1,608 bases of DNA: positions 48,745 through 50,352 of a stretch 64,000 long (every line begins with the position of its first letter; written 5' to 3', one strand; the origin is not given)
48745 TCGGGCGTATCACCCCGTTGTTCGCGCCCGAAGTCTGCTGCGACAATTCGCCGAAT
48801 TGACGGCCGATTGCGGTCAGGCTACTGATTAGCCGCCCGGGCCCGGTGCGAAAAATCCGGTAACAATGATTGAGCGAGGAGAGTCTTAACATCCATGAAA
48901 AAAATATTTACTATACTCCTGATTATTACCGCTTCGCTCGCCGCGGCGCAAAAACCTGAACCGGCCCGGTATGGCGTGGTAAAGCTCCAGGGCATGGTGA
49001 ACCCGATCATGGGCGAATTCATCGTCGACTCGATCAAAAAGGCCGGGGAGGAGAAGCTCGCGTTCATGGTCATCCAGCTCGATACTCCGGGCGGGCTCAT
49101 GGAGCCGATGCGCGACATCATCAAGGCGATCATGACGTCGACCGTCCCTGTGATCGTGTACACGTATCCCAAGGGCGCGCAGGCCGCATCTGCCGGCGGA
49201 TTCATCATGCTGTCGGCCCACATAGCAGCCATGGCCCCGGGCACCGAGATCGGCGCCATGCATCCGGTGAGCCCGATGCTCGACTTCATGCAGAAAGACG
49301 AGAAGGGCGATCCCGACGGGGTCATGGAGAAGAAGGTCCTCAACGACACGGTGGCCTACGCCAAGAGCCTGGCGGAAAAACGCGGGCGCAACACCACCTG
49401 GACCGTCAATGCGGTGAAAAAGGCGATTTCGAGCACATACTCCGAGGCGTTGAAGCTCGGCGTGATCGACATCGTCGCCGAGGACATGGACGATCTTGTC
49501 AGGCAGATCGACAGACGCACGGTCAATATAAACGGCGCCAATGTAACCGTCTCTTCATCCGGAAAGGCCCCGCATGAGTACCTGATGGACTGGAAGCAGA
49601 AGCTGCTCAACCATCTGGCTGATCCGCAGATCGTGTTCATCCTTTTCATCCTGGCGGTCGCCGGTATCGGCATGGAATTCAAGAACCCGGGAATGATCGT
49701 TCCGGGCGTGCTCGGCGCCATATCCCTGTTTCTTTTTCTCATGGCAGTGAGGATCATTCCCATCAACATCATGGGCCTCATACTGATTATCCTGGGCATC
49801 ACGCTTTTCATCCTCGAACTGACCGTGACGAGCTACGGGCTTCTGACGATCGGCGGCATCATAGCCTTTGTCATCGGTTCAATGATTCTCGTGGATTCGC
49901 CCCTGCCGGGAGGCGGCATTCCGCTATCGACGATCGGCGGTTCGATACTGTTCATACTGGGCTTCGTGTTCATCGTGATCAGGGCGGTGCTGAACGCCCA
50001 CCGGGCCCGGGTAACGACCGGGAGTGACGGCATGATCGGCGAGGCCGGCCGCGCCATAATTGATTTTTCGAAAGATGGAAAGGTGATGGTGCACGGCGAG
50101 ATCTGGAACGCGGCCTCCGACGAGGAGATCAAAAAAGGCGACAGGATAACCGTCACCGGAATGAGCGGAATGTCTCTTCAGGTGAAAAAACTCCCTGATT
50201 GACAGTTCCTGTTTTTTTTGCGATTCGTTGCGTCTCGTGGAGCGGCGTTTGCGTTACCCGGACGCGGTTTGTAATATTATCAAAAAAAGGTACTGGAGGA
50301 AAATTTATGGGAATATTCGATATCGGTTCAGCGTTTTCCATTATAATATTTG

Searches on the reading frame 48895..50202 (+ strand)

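Call 23: search_protein_families(library=pfam, proteins=[window:48895-50202:+], max_evalue=0.001)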
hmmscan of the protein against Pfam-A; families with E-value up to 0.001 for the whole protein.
window:48895-50202:+ (435 aa): 3 families
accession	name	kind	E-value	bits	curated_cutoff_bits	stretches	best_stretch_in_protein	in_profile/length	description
PF24961.1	NfeD_membrane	-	6.6e-19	68.6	26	1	246-361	2-117/119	NfeD integral membrane domain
PF01957.25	NfeD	-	5.9e-16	58.9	29.1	1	378-432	2-57/57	NfeD-like C-terminal, partner-binding domain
PF25145.1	NfeD1b_N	-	5.3e-15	55.9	40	1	28-212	4-186/189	NfeD1b, N-terminal domain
